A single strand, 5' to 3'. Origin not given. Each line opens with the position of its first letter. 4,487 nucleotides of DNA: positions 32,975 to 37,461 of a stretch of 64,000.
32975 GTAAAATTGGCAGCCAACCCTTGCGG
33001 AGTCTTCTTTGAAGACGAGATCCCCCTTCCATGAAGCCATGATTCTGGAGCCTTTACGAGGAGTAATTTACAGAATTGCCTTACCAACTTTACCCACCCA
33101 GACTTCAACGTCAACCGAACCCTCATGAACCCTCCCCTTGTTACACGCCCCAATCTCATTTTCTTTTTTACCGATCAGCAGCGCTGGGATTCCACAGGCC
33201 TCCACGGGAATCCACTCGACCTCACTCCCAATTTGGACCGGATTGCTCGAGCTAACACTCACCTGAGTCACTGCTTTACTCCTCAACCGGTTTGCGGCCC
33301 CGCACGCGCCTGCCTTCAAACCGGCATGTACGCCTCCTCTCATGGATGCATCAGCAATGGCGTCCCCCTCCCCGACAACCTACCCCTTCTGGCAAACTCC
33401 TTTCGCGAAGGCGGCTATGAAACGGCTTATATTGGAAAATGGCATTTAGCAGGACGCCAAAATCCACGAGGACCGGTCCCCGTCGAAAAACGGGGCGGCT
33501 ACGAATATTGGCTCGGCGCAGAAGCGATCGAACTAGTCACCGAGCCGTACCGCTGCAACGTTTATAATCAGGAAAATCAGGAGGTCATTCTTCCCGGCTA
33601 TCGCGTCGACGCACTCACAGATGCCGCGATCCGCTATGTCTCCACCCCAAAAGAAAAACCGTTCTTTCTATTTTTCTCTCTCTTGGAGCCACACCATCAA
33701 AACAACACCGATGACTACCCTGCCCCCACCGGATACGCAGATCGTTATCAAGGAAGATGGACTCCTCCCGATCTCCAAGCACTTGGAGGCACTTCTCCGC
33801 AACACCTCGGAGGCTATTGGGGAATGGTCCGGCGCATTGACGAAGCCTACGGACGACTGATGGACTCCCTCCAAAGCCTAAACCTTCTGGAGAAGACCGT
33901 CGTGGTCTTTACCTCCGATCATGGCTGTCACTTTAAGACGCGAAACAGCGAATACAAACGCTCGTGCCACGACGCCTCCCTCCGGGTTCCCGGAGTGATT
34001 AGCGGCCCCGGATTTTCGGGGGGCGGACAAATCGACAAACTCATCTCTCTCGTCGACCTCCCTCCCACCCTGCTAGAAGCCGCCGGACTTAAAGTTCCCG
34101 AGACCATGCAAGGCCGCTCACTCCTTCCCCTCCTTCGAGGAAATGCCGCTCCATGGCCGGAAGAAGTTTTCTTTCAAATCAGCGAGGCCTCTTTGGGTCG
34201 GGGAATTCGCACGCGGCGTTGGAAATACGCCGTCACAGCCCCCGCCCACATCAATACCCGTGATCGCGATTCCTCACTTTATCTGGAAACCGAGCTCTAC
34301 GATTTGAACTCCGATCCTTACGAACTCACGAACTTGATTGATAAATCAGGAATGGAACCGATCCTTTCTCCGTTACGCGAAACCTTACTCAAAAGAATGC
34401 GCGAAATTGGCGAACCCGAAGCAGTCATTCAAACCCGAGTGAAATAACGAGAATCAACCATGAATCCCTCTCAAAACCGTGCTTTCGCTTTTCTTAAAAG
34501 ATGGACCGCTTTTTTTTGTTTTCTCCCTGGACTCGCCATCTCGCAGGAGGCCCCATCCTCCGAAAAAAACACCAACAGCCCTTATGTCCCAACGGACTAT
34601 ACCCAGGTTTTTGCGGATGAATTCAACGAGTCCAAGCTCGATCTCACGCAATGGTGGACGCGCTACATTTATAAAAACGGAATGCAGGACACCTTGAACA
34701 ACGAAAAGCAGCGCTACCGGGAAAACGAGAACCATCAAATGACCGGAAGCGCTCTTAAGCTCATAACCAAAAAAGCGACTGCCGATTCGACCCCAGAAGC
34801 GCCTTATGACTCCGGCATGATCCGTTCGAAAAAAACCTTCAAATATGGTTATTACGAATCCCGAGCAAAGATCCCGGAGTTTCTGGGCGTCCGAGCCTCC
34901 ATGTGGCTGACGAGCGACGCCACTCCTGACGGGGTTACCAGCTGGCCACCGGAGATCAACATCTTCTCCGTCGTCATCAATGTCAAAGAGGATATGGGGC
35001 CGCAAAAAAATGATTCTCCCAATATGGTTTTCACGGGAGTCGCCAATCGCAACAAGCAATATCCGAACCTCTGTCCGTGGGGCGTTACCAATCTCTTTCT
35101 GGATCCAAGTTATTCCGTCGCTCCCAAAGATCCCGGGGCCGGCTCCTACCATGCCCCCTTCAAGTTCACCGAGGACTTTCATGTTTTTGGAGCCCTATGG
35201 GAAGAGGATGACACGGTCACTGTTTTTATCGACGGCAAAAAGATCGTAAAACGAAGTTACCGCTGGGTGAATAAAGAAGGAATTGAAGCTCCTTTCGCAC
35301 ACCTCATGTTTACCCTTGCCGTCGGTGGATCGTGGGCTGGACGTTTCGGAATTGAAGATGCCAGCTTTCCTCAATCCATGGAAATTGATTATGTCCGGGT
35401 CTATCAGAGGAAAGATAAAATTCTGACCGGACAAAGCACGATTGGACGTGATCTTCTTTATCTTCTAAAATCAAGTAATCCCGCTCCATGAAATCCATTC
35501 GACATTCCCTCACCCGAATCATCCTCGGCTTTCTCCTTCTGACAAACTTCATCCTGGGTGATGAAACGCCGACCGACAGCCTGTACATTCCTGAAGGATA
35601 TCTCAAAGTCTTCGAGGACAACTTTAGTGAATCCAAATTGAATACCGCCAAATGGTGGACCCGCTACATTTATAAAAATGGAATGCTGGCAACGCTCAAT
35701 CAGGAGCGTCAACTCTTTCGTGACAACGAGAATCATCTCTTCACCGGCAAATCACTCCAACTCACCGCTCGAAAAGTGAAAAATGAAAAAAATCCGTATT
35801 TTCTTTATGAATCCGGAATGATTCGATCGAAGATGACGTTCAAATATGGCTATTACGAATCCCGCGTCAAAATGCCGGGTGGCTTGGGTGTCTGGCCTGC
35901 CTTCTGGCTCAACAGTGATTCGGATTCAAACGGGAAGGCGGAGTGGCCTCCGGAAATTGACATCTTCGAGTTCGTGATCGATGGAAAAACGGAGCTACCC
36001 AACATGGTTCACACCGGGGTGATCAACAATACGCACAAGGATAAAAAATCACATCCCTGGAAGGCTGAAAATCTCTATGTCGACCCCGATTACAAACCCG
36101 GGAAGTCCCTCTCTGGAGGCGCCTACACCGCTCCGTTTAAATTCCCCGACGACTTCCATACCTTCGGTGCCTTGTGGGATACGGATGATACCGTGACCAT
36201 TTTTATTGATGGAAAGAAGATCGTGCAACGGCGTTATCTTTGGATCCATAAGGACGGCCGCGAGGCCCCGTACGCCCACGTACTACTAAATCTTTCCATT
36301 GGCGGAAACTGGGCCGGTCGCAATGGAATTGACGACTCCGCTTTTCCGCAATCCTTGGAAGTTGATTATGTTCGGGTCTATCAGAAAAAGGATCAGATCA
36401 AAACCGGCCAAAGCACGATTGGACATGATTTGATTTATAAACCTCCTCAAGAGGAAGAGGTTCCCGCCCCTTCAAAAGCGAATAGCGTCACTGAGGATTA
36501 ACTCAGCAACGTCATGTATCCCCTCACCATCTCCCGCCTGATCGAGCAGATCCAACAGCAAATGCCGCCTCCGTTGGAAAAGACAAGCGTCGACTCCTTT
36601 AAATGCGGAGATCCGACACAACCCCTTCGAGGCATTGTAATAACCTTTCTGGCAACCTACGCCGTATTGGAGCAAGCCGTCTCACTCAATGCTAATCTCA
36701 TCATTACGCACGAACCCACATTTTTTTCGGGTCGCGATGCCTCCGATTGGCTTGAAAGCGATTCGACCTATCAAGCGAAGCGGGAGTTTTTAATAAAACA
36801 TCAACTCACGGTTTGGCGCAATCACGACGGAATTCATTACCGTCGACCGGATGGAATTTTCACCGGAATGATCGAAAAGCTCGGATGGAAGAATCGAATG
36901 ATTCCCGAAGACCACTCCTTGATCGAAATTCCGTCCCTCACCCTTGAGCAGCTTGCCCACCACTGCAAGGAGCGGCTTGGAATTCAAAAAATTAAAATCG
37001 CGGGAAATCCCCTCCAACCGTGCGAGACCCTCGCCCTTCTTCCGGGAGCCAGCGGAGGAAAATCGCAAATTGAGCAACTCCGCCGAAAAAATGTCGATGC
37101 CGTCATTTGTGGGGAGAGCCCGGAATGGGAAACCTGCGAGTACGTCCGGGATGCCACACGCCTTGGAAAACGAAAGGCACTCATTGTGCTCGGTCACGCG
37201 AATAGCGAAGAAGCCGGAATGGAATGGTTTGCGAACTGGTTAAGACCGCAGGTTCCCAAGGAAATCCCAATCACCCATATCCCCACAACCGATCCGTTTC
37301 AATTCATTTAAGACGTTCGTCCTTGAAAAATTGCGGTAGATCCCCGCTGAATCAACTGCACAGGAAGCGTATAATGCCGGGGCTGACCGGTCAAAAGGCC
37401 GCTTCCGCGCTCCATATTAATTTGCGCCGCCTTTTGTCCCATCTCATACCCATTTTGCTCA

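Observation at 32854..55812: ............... palindrome marks nearly every CAZyme transcription unit inside the island; LacI-family regulator is a candidate binder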

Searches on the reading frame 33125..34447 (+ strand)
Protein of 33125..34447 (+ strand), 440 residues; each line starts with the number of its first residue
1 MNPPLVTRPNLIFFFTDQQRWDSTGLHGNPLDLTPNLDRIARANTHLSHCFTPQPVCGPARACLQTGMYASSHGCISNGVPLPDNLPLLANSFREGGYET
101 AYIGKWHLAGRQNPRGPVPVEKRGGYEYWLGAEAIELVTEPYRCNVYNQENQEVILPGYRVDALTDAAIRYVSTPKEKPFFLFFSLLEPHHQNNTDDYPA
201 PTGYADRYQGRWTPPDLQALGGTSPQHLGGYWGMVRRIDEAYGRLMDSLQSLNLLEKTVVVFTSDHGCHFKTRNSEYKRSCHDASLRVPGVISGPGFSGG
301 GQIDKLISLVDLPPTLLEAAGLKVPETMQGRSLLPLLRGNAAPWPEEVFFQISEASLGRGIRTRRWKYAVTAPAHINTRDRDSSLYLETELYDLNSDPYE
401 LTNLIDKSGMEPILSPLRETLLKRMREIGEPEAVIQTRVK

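Call 9: search_protein_families(library=pfam, proteins=[window:33125-34447:+])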
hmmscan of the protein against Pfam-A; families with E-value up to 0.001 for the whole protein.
window:33125-34447:+ (440 aa): 4 families
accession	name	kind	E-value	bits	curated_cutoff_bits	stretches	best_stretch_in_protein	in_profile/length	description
PF00884.28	Sulfatase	-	8.1e-54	183.4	25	1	9-321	1-300/301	Sulfatase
PF16347.10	SGSH_C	-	1.4e-20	74.5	29.3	1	278-424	8-151/154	N-sulphoglucosamine sulphohydrolase, C-terminal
PF01663.27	Phosphodiest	-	6.2e-11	42.9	23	1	12-268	2-221/342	Type I phosphodiesterase / nucleotide pyrophosphatase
PF02995.22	DUF229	-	7.5e-06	25.3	25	1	231-272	306-347/496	Protein of unknown function (DUF229)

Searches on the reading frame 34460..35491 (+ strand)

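Call 9: search_protein_families(library=pfam, proteins=[window:34460-35491:+])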
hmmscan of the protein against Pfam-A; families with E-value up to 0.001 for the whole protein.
window:34460-35491:+ (343 aa): 2 families
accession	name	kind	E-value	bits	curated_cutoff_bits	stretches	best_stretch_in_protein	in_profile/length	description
PF00722.28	Glyco_hydro_16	-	2.5e-12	47.1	22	2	90-154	11-67/175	Glycosyl hydrolases family 16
PF03935.22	SKN1_KRE6_Sbg1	-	1.7e-07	30.5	30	1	247-321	384-455/501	Beta-glucan synthesis-associated protein SKN1/KRE6/Sbg1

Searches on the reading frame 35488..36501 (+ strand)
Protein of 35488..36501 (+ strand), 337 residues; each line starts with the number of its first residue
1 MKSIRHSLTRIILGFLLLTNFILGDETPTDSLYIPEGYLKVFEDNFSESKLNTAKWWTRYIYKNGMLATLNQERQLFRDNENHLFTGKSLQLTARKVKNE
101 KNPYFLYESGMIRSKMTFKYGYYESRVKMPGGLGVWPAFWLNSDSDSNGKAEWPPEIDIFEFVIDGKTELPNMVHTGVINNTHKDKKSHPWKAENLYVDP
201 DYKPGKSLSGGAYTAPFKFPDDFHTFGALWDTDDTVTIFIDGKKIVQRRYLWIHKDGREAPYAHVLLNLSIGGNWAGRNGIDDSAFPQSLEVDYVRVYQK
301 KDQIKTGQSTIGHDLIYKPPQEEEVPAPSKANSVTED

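Call 9: search_protein_families(library=pfam, proteins=[window:35488-36501:+])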
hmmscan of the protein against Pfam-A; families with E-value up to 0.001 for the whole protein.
window:35488-36501:+ (337 aa): 2 families
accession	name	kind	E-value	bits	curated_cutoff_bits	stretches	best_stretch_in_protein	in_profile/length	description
PF00722.28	Glyco_hydro_16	-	8e-18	64.9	22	1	81-295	11-174/175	Glycosyl hydrolases family 16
PF03935.22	SKN1_KRE6_Sbg1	-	4.2e-11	42.4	30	1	230-306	384-457/501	Beta-glucan synthesis-associated protein SKN1/KRE6/Sbg1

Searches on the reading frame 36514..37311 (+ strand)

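Call 9: search_protein_families(library=pfam, proteins=[window:36514-37311:+])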
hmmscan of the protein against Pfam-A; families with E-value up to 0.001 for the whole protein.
window:36514-37311:+ (265 aa): 1 family
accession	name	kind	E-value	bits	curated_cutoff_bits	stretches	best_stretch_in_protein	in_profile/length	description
PF01784.24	DUF34_NIF3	-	7.2e-23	82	23.4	1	6-260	3-255/256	Duf34/NIF3 (NGG1p interacting factor 3)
